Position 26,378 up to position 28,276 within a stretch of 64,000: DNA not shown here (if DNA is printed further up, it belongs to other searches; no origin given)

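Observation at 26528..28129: Free-standing paralogue of the terminal BtrH-like domain at the opposite cluster border, fused to an unknown beta-rich domain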

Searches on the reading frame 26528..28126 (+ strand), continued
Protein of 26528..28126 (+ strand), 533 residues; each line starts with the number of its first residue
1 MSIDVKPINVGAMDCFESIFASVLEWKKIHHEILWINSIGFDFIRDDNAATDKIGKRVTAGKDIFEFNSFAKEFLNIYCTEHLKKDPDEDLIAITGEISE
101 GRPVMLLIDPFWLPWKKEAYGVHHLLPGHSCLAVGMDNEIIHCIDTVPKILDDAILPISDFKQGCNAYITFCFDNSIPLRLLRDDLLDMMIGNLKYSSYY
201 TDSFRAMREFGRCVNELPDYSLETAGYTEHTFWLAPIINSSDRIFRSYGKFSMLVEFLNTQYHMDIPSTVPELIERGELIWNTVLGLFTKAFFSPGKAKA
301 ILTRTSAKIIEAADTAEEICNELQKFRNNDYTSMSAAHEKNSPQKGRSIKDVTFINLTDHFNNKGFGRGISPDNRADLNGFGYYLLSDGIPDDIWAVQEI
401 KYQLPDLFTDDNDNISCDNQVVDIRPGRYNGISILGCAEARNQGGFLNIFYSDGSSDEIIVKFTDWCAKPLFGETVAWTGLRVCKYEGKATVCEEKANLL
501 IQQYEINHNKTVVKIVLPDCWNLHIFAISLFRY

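Call 70: fold_search(model_id=the predicted structure, library=pdb)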
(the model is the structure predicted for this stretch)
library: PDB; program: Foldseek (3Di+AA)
matches with E <= 10: 977; with E <= 0.001: 24
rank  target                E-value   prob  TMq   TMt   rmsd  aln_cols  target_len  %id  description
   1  7wuw_A                3.7e-14  1.00  0.32  0.84   2.0       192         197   23  Crystal structure of AziU3/U2 from Streptomyces sahachiroi (released 2022-09-07)
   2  8gs1_C                2.8e-13  1.00  0.31  0.81   2.0       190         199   23  Crystal structure of AziU2-U3 complex from Streptomyces sahachiroi NRRL2485 (released 2023-09-06)
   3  8gs1_A                6.1e-13  1.00  0.31  0.80   1.9       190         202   23  Crystal structure of AziU2-U3 complex from Streptomyces sahachiroi NRRL2485 (released 2023-09-06)
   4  7wuw_B                7.2e-13  1.00  0.32  0.82   2.1       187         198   23  Crystal structure of AziU3/U2 from Streptomyces sahachiroi (released 2022-09-07)
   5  8gs1_B                1.6e-11  1.00  0.43  0.65   6.3       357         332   12  Crystal structure of AziU2-U3 complex from Streptomyces sahachiroi NRRL2485 (released 2023-09-06)
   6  7wuw_C                1.6e-11  1.00  0.42  0.64   6.5       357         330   13  Crystal structure of AziU3/U2 from Streptomyces sahachiroi (released 2022-09-07)
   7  8gs1_D                6.4e-11  1.00  0.43  0.64   6.4       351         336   12  Crystal structure of AziU2-U3 complex from Streptomyces sahachiroi NRRL2485 (released 2023-09-06)
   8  9qvl                  3.1e-10  1.00  0.43  0.69   5.6       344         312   15  Crystal structure of the CtaG_C11A variant from Ruminiclostridium cellulolyticum (P2(1)2(1)2(1)-small) (released 2025-10-01)
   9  9qvq_B                4.4e-10  1.00  0.41  0.67   5.4       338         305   15  Crystal structure of the CtaG_H128A variant from Ruminiclostridium cellulolyticum in complex with PHBA (P2(1)-medium) (released 2025-10-01)
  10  9qvs                  1.5e-09  1.00  0.41  0.66   5.4       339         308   14  Crystal structure of the CtaG_D144N variant from Ruminiclostridium cellulolyticum (P2(1)-small) (released 2025-10-01)
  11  9qvp_A                2.5e-09  1.00  0.41  0.68   5.3       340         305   14  Crystal structure of the CtaG_H128A variant from Ruminiclostridium cellulolyticum (P2(1)2(1)2(1)-medium) (released 2025-10-01)
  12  9qvk                  7.4e-09  1.00  0.42  0.68   5.2       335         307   15  Crystal structure of the CtaG_C11A variant from Ruminiclostridium cellulolyticum (P2(1)-small) (released 2025-10-01)
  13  9quz                  8.2e-09  1.00  0.41  0.67   5.3       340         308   15  Crystal structure of CtaG from Ruminiclostridium cellulolyticum (P2(1)-small) (released 2025-10-01)
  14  9qvo                  8.7e-09  1.00  0.42  0.69   5.2       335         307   15  Crystal structure of the CtaG_H128A variant from Ruminiclostridium cellulolyticum (P2(1)-small) (released 2025-10-01)
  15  9qvj_A                1.3e-08  1.00  0.42  0.68   5.3       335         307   16  Crystal structure of CtaG from Ruminiclostridium cellulolyticum (P2(1)-medium) (released 2025-10-01)
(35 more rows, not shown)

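Call 84: find_encoding_contigs(protein=P0004, flank=10000, max_places=2)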
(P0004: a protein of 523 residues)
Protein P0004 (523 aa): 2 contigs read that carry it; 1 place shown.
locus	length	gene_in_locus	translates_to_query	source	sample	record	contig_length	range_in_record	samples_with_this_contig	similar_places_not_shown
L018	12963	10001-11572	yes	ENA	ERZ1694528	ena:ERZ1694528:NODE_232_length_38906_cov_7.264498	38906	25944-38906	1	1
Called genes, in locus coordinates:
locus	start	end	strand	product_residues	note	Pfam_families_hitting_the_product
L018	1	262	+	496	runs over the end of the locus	PF00501:AMP-binding, PF13193:AMP-binding_C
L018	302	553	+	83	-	PF00550:PP-binding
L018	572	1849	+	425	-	-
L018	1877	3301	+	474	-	PF04055:Radical_SAM, PF13353:Fer4_12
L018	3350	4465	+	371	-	-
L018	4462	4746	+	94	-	-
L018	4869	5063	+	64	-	-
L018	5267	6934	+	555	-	PF00082:Peptidase_S8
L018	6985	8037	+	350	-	-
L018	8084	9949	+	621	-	PF00664:ABC_membrane (faint), PF13304:AAA_21 (faint), PF00005:ABC_tran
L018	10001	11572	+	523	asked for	PF14399:BtrH_N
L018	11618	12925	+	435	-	PF02310:B12-binding (weak), PF04055:Radical_SAM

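Call 85: find_encoding_contigs(protein=P0006, flank=10000, max_places=2)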
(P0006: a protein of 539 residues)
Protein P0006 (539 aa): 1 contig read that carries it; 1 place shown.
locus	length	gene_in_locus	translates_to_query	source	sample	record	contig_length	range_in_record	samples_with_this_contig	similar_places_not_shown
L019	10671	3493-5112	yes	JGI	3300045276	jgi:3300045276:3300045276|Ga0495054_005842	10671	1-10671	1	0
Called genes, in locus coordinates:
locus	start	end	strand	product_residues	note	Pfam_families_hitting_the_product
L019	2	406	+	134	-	?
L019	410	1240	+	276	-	PF06182:ABC2_membrane_6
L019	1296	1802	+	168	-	-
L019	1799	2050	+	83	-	-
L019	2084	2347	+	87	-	-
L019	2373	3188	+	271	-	PF00587:tRNA-synt_2b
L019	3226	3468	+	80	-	PF00550:PP-binding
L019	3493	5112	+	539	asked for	PF14399:BtrH_N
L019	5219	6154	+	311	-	PF02016:Peptidase_S66, PF17676:Peptidase_S66C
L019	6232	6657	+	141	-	PF00293:NUDIX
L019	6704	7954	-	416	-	PF00515:TPR_1 (faint), PF07719:TPR_2 (faint), PF13181:TPR_8 (faint), PF13424:TPR_12 (faint), PF13428:TPR_14 (faint), PF13432:TPR_16 (faint)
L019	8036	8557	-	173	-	-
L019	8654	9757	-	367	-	-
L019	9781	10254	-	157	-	-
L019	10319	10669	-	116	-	?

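Call 86: find_encoding_contigs(protein=P0009, flank=10000, max_places=2)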
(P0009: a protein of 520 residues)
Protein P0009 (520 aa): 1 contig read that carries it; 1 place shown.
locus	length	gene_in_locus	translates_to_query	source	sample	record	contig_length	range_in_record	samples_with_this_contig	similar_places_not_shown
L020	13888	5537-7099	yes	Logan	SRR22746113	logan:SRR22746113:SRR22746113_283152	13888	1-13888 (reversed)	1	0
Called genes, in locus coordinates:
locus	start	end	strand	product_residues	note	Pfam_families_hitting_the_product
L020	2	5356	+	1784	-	?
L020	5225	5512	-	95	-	-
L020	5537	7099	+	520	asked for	PF14399:BtrH_N (faint)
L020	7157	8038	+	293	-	PF01551:Peptidase_M23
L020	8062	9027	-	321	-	-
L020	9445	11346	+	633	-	PF00912:Transgly, PF00905:Transpeptidase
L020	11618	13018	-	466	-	PF01554:MatE (faint), PF01943:Polysacc_synt, PF13440:Polysacc_synt_3 (weak)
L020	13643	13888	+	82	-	?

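Call 101: find_encoding_contigs(protein=P0007, flank=10000, max_places=2)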
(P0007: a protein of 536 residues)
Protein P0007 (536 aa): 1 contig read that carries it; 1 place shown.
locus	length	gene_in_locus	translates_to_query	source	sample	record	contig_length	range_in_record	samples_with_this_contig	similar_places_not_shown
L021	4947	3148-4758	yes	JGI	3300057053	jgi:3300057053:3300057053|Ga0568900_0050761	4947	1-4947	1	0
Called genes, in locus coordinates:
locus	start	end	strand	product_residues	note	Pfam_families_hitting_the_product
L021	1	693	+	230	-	?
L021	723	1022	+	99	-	-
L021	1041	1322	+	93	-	-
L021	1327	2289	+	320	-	PF01136:Peptidase_U32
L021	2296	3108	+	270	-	-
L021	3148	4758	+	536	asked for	-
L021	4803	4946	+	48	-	?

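Call 102: find_encoding_contigs(protein=P0010, flank=10000, max_places=2)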
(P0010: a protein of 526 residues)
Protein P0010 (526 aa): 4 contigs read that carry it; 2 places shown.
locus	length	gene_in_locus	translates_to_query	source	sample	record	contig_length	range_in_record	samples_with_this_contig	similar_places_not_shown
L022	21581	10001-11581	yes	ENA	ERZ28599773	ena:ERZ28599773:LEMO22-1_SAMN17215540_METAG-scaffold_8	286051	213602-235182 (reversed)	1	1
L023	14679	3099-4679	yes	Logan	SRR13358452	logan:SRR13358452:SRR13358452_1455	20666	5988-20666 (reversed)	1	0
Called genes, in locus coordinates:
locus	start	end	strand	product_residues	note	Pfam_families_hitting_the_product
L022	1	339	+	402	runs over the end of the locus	PF22746:SHOCT-like_DUF2089-C, PF13349:DUF4097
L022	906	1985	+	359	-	PF03462:PCRF, PF00472:RF-1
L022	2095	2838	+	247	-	PF02535:Zip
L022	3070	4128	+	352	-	PF01300:Sua5_yciO_yrdC, PF03481:Sua5_C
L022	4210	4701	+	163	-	PF01451:LMWPc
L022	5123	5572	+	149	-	PF02502:LacAB_rpiB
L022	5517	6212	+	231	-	PF14681:UPRTase, PF00156:Pribosyltran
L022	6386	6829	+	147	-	PF00383:dCMP_cyt_deam_1, PF14437:MafB19-deam, PF14439:Bd3614-deam (weak)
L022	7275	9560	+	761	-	PF00953:Glycos_transf_4, PF02350:Epimerase_2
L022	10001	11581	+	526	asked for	PF14399:BtrH_N (weak)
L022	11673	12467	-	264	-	PF13677:MotB_plug, PF00691:OmpA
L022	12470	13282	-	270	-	PF20560:MotA_N, PF01618:MotA_ExbB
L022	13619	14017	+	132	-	-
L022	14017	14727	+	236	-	PF00119:ATP-synt_A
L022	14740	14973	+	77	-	PF00137:ATP-synt_C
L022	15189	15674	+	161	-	PF00430:ATP-synt_B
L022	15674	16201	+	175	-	PF00213:OSCP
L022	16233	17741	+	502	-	PF02874:ATP-synt_ab_N, PF00006:ATP-synt_ab, PF00306:ATP-synt_ab_C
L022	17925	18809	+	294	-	PF00231:ATP-synt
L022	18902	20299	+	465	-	PF02874:ATP-synt_ab_N, PF00006:ATP-synt_ab, PF22919:ATP-synt_VA_C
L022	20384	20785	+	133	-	PF02823:ATP-synt_DE_N, PF00401:ATP-synt_DE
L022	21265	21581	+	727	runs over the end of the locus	PF04616:Glyco_hydro_43, PF17851:GH43_C2, PF03422:CBM_6, PF18099:CBM_35_2 (weak), PF00404:Dockerin_1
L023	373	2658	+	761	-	PF00953:Glycos_transf_4, PF02350:Epimerase_2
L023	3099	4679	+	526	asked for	PF14399:BtrH_N (weak)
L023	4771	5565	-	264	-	PF13677:MotB_plug, PF00691:OmpA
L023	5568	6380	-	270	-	PF20560:MotA_N, PF01618:MotA_ExbB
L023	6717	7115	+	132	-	-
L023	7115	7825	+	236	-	PF00119:ATP-synt_A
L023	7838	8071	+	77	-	PF00137:ATP-synt_C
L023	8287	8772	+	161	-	PF00430:ATP-synt_B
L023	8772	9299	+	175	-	PF00213:OSCP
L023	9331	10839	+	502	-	PF02874:ATP-synt_ab_N, PF00006:ATP-synt_ab, PF00306:ATP-synt_ab_C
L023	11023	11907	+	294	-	PF00231:ATP-synt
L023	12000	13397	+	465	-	PF02874:ATP-synt_ab_N, PF00006:ATP-synt_ab, PF22919:ATP-synt_VA_C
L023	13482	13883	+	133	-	PF02823:ATP-synt_DE_N, PF00401:ATP-synt_DE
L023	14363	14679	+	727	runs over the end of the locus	PF04616:Glyco_hydro_43, PF17851:GH43_C2, PF03422:CBM_6, PF18099:CBM_35_2 (weak), PF00404:Dockerin_1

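Call 103: find_encoding_contigs(protein=P0017, flank=10000, max_places=2)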
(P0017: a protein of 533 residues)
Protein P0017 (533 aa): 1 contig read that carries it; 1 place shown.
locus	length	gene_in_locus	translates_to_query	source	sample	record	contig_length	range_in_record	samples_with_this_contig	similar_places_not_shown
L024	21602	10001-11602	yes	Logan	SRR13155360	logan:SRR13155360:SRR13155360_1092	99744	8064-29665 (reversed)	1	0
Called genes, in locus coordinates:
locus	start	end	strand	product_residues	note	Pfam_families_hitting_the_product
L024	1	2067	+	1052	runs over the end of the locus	PF00668:Condensation, PF00501:AMP-binding, PF13193:AMP-binding_C, PF00550:PP-binding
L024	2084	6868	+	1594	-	PF00109:ketoacyl-synt, PF02801:Ketoacyl-synt_C, PF16197:KAsynt_C_assoc, PF22336:RhiE-like_linker, PF22621:CurL-like_PKS_C, PF21394:Beta-ketacyl_N, PF08659:KR, PF00106:adh_short, +3 more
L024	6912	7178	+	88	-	-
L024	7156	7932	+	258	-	PF13485:Peptidase_MA_2 (weak)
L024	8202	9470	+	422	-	PF00698:Acyl_transf_1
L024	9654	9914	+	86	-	PF00550:PP-binding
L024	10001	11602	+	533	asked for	PF14399:BtrH_N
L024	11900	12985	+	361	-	-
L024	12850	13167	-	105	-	-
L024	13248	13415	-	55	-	-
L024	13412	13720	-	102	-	-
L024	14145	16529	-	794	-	PF08531:Bac_rhamnosid_N, PF05592:Bac_rhamnosid, PF17389:Bac_rhamnosid6H, PF17390:Bac_rhamnosid_C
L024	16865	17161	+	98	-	-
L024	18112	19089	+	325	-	PF00528:BPD_transp_1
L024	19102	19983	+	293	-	PF00528:BPD_transp_1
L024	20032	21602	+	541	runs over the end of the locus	-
